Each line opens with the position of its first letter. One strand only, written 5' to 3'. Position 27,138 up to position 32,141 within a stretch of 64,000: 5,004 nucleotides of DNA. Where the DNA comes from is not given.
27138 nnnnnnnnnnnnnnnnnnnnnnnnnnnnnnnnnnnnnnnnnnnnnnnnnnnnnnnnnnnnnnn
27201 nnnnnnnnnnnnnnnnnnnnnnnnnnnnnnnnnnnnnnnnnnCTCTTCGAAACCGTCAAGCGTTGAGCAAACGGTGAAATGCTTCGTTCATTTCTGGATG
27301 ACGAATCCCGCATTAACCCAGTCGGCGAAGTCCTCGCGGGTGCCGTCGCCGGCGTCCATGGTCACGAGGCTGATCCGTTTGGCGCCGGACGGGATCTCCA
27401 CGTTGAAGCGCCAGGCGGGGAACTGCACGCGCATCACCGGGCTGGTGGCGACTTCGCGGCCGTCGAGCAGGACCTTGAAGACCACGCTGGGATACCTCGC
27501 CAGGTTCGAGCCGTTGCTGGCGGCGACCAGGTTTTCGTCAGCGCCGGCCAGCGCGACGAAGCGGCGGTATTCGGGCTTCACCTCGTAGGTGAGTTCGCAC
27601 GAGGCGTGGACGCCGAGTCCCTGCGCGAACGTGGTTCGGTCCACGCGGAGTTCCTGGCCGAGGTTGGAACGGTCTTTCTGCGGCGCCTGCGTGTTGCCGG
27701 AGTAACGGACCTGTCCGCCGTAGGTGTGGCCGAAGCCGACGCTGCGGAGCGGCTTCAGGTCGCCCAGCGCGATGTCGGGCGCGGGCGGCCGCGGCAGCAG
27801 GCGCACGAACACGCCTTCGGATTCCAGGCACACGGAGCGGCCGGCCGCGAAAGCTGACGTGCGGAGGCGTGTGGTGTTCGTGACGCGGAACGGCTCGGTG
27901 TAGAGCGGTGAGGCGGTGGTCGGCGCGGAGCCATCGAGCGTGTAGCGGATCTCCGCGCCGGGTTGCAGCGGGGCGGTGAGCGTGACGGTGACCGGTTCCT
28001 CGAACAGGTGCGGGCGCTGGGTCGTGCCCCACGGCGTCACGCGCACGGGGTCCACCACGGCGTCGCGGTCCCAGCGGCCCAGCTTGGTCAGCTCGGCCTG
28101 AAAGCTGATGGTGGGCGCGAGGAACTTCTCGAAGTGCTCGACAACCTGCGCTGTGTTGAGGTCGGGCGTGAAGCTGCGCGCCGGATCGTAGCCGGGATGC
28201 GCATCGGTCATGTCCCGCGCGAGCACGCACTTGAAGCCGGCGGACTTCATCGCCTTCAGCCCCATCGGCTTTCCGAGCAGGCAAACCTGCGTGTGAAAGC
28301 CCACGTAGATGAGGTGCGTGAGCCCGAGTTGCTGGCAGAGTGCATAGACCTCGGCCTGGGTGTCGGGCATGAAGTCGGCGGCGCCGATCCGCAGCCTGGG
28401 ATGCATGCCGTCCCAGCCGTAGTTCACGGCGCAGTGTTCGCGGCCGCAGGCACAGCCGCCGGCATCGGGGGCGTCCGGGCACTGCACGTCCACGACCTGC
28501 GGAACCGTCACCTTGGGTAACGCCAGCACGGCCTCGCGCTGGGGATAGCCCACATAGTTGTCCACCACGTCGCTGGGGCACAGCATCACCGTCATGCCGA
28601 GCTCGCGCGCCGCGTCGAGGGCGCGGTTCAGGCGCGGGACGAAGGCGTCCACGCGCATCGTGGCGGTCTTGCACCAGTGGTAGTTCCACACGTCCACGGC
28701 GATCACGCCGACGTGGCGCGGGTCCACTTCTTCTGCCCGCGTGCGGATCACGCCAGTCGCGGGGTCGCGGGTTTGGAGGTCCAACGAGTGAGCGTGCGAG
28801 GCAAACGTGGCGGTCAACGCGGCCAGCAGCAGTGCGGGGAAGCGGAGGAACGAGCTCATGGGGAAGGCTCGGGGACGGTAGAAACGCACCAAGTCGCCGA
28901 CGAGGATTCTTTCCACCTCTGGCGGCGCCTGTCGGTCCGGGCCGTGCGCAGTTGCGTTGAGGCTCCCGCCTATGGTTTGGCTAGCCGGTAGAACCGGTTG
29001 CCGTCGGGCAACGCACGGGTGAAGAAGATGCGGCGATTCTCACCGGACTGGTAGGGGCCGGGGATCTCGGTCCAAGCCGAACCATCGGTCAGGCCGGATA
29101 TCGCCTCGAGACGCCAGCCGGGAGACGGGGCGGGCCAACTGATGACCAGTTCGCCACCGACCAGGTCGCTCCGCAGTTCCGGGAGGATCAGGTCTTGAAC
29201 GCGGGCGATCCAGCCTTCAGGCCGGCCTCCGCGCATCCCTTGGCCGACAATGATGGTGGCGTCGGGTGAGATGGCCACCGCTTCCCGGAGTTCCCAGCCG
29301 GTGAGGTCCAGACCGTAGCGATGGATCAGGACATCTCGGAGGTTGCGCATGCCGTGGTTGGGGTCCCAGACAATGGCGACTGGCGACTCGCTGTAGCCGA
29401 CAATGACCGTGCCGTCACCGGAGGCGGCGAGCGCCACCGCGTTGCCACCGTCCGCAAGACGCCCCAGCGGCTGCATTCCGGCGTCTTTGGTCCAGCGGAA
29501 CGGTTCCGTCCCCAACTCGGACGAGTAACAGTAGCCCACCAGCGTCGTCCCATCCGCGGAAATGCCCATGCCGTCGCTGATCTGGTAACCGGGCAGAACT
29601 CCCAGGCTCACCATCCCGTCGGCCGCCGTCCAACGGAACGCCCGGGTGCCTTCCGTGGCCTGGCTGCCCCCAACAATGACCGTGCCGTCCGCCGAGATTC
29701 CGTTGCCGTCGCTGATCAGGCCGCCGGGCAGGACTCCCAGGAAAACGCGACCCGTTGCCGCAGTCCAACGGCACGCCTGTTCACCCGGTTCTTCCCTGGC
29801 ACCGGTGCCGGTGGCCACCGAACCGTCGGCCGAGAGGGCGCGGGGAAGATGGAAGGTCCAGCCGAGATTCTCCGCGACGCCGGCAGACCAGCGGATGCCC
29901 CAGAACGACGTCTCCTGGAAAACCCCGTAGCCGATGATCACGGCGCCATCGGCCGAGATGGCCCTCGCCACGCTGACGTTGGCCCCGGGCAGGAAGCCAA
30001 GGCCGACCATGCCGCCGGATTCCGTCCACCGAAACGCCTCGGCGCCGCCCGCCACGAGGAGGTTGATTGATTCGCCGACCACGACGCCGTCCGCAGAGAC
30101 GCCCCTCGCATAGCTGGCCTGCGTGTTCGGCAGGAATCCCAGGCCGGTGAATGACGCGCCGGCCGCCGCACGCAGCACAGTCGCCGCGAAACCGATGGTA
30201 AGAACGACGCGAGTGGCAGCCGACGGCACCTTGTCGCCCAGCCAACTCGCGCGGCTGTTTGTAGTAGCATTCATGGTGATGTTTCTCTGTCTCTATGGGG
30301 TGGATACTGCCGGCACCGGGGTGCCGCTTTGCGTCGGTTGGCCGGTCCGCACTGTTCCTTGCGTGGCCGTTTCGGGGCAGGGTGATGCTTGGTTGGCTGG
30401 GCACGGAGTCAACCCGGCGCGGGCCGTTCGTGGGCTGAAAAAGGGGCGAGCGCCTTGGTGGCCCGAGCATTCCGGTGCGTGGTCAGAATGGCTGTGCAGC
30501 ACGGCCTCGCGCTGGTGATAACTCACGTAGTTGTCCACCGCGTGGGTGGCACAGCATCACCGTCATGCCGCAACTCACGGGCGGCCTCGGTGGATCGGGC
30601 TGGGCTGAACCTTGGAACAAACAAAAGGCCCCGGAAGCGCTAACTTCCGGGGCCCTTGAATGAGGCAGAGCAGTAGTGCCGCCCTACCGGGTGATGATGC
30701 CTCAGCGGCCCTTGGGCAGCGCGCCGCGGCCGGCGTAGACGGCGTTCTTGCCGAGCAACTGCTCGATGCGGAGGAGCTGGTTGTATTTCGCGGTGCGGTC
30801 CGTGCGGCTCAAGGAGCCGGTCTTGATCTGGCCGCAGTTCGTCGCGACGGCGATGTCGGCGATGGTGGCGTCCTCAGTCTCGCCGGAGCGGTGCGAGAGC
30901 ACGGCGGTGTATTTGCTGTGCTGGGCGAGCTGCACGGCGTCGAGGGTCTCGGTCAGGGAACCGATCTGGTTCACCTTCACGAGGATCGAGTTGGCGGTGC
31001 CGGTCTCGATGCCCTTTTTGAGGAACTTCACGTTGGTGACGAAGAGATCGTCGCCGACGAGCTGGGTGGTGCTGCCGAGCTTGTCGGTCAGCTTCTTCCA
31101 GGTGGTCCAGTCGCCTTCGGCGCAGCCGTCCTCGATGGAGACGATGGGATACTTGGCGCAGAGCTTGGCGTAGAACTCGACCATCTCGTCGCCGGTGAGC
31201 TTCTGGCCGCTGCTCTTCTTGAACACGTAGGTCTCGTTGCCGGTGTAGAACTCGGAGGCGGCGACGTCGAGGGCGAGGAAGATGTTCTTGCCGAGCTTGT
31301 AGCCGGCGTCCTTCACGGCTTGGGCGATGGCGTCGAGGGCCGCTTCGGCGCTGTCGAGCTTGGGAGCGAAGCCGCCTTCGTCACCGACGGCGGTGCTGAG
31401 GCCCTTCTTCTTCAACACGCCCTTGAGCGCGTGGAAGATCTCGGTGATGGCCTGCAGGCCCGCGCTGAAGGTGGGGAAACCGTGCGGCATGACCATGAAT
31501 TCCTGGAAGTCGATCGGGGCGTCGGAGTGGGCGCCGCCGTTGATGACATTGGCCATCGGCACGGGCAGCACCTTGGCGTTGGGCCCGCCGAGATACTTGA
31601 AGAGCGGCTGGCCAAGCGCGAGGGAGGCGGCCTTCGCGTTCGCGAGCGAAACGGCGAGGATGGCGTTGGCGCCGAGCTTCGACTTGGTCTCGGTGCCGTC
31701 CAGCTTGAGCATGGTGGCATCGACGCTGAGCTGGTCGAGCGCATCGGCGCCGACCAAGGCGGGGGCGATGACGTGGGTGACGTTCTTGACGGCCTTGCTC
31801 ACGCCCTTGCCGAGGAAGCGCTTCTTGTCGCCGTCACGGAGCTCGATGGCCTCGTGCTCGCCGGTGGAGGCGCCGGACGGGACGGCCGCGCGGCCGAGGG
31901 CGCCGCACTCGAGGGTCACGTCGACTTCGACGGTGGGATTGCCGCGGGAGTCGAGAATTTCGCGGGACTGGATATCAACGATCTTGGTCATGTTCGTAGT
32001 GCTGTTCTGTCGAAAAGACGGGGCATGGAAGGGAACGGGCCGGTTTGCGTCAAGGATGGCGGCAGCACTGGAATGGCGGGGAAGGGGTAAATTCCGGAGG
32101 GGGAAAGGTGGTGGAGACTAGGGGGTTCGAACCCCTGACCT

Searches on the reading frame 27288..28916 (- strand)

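Call 22: search_protein_families(library=pfam, proteins=[window:27288-28916:-], max_evalue=0.001)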
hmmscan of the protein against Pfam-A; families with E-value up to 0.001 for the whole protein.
window:27288-28916:- (542 aa): 4 families
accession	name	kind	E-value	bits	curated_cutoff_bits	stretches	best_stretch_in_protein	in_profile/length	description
PF08305.17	NPCBM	-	3.7e-29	101.9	23.9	1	409-538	17-136/137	NPCBM/NEW2 domain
PF13290.12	CHB_HEX_C_1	-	3.6e-16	59.3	22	1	306-360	7-60/67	Chitobiase/beta-hexosaminidase C-terminal domain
PF13287.12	Fn3_assoc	-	6.6e-13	49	23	1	311-359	1-48/59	Fn3 associated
PF00857.26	Isochorismatase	-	0.00014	22.4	27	0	74-115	6-49/175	Isochorismatase domain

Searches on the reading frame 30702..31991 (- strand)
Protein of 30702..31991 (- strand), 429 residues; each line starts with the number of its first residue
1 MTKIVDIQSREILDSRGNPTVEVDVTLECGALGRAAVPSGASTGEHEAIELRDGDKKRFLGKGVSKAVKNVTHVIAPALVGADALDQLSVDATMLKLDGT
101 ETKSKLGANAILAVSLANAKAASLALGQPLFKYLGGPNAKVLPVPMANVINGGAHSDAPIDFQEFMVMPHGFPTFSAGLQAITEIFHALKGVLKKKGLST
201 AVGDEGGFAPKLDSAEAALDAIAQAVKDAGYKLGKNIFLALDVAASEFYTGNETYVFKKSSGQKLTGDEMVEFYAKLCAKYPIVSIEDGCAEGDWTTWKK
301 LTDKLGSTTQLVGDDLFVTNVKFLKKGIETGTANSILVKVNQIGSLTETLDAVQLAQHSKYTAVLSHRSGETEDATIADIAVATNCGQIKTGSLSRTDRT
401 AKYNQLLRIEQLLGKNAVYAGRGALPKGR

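Call 22: search_protein_families(library=pfam, proteins=[window:30702-31991:-], max_evalue=0.001)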
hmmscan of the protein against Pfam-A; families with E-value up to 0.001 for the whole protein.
window:30702-31991:- (429 aa): 3 families
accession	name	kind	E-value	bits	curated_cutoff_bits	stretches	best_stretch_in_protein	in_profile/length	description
PF00113.28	Enolase_C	-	5.5e-122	407.1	21.5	1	140-423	2-291/296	Enolase, C-terminal TIM barrel domain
PF03952.21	Enolase_N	-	9.1e-59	197.8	35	1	4-134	1-131/131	Enolase, N-terminal domain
PF07476.17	MAAL_C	-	0.00045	19.9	27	1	299-388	130-220/249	Methylaspartate ammonia-lyase C-terminus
